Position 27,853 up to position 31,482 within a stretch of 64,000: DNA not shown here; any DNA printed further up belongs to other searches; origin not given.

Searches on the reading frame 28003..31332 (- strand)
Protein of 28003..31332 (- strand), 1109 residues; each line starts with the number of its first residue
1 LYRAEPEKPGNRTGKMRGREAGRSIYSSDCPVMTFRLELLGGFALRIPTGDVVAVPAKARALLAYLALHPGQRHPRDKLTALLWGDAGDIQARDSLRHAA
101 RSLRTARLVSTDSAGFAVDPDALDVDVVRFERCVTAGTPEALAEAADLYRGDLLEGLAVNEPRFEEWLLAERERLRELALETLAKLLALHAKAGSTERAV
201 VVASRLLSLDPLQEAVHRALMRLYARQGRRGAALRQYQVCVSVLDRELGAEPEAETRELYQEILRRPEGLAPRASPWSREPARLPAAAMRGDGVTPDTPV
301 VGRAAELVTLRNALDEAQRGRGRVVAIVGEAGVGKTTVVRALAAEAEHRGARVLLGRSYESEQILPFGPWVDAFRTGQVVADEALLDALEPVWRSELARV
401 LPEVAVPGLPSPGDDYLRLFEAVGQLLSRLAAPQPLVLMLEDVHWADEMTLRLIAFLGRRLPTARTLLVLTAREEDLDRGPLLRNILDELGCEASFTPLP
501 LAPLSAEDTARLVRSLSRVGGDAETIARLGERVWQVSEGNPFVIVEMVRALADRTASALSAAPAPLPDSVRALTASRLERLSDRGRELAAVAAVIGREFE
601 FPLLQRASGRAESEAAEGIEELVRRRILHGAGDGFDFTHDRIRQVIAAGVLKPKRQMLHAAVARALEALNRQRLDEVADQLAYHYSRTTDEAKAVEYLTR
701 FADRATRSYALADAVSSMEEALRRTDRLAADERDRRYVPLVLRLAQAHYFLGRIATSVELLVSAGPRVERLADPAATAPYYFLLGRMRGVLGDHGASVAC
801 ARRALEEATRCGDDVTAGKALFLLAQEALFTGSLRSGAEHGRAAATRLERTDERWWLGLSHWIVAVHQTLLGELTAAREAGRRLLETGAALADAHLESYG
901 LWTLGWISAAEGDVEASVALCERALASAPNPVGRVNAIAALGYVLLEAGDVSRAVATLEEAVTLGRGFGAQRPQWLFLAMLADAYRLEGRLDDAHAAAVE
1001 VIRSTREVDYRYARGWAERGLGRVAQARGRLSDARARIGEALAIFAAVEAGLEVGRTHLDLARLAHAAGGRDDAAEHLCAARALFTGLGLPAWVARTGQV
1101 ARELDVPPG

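Call 56: search_protein_families(library=pfam, max_evalue=0.00001, proteins=[window:28003-31332:-])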
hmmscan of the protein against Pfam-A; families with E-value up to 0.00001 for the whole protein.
window:28003-31332:- (1109 aa): 8 families
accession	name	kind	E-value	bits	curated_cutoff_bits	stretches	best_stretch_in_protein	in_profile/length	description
PF13191.12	AAA_16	-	2.2e-32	113.3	32.6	1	300-469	2-166/167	AAA ATPase domain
PF03704.23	BTAD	-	9.6e-28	97.8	22.1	1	136-264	23-146/146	Bacterial transcriptional activator domain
PF13181.12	TPR_8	-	2.1e-09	37.3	25.7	0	938-964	4-30/34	Tetratricopeptide repeat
PF07719.23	TPR_2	-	2.6e-09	36.9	27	0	900-930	3-33/34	Tetratricopeptide repeat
PF13424.12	TPR_12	-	1.8e-08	34.9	30.1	0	981-1045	9-75/77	Tetratricopeptide repeat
PF14559.12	TPR_19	-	4.6e-08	33.7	25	0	910-961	3-51/68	Tetratricopeptide repeat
PF13401.12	AAA_22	-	1.8e-06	28.7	27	0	321-454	4-104/130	AAA domain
PF25199.1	nSTAND_NTPase5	-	8.5e-06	26.1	34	0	311-357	30-77/145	Novel STAND NTPase 5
